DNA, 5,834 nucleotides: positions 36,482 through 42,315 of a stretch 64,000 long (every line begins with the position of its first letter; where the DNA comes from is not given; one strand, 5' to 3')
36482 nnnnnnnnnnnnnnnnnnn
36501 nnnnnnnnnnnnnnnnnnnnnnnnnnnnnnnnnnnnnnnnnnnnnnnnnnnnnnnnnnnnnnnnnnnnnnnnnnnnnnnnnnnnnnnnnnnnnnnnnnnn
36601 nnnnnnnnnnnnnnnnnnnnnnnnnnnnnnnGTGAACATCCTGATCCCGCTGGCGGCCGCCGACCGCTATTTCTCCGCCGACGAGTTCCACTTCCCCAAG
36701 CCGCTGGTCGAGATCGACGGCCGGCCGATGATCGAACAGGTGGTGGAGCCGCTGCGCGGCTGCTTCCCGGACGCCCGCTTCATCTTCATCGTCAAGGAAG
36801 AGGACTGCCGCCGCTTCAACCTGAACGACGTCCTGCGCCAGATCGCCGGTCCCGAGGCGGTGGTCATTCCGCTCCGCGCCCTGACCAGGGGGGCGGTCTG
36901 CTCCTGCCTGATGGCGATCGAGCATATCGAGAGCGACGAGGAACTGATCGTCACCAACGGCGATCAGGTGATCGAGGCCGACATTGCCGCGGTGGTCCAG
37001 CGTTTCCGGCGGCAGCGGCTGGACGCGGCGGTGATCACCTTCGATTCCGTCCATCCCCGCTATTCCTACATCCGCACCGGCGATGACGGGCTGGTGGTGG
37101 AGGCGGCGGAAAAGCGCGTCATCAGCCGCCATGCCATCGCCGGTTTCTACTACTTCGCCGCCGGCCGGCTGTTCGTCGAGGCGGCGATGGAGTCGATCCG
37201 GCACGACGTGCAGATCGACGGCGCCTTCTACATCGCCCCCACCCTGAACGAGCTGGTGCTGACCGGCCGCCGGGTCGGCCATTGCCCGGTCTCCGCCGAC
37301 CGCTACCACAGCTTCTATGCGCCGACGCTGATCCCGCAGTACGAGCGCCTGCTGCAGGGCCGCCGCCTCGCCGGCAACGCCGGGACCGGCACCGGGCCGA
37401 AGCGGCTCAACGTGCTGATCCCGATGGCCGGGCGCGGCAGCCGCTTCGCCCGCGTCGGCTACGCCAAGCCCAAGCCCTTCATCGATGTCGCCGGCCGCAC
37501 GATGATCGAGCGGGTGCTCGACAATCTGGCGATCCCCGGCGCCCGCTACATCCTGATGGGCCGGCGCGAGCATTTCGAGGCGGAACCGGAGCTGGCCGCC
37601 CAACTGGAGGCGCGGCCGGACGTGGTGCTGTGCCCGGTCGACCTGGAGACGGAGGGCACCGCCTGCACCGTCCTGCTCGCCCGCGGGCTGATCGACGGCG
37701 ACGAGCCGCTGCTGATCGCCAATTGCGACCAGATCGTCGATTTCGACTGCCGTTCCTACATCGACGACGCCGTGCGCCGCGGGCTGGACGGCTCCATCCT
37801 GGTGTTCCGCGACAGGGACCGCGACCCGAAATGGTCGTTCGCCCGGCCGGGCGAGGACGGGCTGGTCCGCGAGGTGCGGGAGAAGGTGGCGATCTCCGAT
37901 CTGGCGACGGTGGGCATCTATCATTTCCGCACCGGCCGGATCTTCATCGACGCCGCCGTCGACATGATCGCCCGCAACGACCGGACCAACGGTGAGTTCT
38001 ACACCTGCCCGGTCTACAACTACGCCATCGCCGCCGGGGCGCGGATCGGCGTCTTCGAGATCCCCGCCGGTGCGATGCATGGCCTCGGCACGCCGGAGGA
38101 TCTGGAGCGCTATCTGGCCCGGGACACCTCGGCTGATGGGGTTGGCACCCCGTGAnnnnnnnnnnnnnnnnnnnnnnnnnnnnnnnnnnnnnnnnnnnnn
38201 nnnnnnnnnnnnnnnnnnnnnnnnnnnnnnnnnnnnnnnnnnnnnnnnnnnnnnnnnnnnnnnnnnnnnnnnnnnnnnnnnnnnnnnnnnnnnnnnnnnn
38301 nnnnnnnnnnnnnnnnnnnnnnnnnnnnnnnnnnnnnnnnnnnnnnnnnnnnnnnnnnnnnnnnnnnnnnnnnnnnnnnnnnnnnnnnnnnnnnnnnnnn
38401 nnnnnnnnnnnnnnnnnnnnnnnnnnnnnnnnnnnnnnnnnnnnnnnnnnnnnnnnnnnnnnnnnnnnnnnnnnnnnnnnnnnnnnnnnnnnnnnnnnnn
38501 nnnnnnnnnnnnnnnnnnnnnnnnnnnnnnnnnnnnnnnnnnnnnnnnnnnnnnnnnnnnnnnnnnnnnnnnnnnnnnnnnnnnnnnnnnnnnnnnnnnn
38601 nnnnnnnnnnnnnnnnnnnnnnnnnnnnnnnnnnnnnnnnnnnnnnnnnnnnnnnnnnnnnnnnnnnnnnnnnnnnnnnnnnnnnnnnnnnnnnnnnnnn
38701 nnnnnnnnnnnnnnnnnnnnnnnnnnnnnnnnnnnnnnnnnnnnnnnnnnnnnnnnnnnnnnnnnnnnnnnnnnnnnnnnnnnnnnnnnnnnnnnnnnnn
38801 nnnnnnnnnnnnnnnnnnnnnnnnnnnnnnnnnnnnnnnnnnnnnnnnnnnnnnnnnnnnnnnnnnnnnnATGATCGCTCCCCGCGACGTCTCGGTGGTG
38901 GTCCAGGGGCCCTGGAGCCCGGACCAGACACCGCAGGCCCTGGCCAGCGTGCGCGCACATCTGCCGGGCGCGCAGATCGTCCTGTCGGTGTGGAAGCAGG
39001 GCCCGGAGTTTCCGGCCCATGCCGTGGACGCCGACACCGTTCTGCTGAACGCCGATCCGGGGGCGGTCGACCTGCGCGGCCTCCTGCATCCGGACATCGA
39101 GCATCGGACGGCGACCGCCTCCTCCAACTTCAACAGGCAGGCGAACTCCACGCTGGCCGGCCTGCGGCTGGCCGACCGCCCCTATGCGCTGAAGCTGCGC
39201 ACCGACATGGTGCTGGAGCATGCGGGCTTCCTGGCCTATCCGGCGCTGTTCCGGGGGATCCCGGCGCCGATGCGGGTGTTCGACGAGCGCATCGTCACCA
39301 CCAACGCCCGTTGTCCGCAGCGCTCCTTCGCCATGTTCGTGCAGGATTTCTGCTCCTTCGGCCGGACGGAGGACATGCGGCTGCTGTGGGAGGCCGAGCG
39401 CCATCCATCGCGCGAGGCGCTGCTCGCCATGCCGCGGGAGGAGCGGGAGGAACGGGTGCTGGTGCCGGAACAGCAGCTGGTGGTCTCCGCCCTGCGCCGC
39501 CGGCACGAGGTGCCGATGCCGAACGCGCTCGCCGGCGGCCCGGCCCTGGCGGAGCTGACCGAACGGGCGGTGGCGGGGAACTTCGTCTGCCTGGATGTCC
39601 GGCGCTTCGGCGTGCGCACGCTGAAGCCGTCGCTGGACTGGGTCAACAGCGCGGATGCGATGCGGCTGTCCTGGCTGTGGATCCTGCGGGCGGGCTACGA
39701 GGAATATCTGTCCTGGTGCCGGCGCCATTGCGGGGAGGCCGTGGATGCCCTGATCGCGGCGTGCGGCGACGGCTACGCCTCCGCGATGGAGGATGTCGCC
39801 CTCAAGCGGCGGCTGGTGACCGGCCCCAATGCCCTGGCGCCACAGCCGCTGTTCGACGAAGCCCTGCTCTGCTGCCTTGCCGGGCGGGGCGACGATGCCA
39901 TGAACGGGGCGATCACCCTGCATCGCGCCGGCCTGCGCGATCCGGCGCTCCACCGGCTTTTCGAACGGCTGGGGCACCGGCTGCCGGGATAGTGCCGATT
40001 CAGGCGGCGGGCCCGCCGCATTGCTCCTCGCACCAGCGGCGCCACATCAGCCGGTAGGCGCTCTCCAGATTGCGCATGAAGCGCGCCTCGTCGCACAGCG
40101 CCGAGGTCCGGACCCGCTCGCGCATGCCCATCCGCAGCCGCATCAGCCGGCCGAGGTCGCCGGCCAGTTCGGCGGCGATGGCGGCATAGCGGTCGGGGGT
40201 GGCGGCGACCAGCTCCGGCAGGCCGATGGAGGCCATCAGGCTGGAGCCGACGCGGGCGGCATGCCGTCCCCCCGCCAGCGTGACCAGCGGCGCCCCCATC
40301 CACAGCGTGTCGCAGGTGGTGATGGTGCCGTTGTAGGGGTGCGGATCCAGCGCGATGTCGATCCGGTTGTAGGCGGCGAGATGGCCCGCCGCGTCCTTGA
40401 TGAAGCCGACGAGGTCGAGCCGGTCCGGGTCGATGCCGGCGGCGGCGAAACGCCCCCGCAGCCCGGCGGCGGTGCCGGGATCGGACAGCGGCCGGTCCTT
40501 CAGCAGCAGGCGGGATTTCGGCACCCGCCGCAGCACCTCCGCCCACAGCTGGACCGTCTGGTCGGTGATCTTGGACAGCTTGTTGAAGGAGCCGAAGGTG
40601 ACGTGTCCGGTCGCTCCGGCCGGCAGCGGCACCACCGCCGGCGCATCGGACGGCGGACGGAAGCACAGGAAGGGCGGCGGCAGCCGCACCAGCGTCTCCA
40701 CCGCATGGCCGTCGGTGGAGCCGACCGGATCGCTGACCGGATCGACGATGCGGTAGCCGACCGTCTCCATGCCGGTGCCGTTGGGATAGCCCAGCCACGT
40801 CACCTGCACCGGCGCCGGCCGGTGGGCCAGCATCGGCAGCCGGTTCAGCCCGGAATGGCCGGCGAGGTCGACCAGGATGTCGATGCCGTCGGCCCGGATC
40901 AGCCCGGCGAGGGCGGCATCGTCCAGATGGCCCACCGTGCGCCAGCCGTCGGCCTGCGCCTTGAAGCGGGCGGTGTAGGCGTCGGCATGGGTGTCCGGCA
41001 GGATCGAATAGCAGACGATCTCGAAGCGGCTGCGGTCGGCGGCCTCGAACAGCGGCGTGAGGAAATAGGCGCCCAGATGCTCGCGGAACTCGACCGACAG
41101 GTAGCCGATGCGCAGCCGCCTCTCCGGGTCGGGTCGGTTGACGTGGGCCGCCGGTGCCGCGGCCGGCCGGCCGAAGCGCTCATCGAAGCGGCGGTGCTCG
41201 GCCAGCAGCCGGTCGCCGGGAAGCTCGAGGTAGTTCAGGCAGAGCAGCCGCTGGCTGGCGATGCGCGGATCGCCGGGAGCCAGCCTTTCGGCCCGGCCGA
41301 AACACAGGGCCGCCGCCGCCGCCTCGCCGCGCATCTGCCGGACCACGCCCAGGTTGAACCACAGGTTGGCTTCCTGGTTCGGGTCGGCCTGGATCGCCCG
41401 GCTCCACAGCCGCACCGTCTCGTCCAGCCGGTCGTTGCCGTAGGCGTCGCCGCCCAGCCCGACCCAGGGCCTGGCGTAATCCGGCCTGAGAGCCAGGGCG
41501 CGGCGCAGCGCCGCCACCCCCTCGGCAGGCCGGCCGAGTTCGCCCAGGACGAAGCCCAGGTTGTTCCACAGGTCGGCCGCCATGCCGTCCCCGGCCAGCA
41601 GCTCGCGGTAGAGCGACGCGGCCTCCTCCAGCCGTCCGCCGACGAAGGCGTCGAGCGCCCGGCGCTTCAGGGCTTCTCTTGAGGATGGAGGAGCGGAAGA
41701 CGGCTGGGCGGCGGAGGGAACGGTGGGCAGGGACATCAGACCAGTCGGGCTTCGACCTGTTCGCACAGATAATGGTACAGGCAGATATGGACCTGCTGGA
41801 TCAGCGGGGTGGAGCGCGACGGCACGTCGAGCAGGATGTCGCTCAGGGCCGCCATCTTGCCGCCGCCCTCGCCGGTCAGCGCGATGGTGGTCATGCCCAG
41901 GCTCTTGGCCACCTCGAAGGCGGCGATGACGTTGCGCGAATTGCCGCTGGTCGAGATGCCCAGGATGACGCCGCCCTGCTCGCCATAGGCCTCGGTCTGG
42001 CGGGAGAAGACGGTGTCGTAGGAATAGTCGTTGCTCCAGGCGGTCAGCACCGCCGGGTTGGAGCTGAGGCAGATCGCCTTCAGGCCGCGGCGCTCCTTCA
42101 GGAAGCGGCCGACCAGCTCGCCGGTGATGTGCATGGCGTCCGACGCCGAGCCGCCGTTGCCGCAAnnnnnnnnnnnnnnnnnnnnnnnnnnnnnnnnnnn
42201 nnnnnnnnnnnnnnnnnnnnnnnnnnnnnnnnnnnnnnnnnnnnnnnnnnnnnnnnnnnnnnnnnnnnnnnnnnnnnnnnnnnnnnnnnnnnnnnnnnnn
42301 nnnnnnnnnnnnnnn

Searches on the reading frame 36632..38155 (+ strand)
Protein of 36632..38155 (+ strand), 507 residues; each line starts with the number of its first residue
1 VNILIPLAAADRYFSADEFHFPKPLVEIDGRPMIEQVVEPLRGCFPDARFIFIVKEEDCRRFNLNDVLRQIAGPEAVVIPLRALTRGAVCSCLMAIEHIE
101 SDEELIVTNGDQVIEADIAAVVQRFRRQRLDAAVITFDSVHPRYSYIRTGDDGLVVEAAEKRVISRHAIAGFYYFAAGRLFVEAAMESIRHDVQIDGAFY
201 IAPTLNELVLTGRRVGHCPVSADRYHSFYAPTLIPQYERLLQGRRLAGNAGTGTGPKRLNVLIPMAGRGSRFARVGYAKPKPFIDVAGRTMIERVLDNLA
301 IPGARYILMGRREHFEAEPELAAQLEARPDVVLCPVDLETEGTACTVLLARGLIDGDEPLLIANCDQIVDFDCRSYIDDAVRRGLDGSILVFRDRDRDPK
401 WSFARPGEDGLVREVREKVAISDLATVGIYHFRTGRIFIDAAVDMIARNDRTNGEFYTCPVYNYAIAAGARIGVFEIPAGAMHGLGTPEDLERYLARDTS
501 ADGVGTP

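Call 67: search_protein_families(library=pfam, proteins=[window:36632-38155:+], max_evalue=0.0001)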
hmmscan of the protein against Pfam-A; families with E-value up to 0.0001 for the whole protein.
window:36632-38155:+ (507 aa): 3 families
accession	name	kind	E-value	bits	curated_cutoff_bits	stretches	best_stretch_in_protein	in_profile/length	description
PF00483.29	NTP_transferase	-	2.2e-20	73.7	21.2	2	265-441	6-189/245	Nucleotidyl transferase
PF12804.13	NTP_transf_3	-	6.4e-18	65.9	27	2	22-142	15-128/160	MobA-like NTP transferase domain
PF01128.25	IspD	-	8.1e-06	26.2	27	0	261-301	3-40/221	2-C-methyl-D-erythritol 4-phosphate cytidylyltransferase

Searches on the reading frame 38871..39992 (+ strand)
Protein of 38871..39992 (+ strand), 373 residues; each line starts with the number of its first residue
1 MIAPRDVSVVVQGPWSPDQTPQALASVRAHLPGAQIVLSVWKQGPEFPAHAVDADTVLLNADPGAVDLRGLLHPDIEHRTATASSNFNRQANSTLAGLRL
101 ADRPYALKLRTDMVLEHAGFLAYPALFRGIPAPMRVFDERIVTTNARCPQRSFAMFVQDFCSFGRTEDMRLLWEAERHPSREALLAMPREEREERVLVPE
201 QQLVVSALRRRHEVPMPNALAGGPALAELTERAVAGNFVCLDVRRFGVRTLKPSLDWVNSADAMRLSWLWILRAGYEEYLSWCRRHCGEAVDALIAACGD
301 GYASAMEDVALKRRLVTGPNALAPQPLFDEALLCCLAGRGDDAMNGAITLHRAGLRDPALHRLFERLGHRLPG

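Call 67: search_protein_families(library=pfam, proteins=[window:38871-39992:+], max_evalue=0.0001)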
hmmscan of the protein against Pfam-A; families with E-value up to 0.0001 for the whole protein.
window:38871-39992:+ (373 aa): 1 family
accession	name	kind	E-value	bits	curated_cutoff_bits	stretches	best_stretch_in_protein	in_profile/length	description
PF07507.16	WavE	-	2.2e-35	122.8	27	1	7-273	1-277/305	WavE lipopolysaccharide synthesis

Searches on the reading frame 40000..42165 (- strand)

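Call 67: search_protein_families(library=pfam, proteins=[window:40000-42165:-], max_evalue=0.0001)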
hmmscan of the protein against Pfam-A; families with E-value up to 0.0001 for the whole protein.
window:40000-42165:- (721 aa): 10 families
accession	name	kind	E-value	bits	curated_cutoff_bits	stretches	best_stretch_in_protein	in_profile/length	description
PF13844.12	Glyco_transf_41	-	1.8e-48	165.6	25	2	522-699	369-542/543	Glycosyl transferase family 41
PF07719.23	TPR_2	-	6e-13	48.3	27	0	197-230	1-34/34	Tetratricopeptide repeat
PF00515.34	TPR_1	-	4.7e-11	42.5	27.8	1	197-230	1-34/34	Tetratricopeptide repeat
PF13414.12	TPR_11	-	1.2e-10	41.3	26.8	0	176-211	7-42/42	TPR repeat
PF13424.12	TPR_12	-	8.1e-08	32.8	30.1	0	179-227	26-75/77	Tetratricopeptide repeat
PF13432.12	TPR_16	-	2.4e-07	31.5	32.7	0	169-230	3-64/65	Tetratricopeptide repeat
PF13431.12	TPR_17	-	1.6e-06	28.4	24.4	0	254-285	2-32/34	Tetratricopeptide repeat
PF14559.12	TPR_19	-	4.2e-06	27.4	25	0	177-232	5-60/68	Tetratricopeptide repeat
PF13428.12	TPR_14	-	1.3e-05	25.8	23.5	0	198-238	2-42/44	Tetratricopeptide repeat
PF13181.12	TPR_8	-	5.8e-05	23.4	25.7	0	197-230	1-34/34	Tetratricopeptide repeat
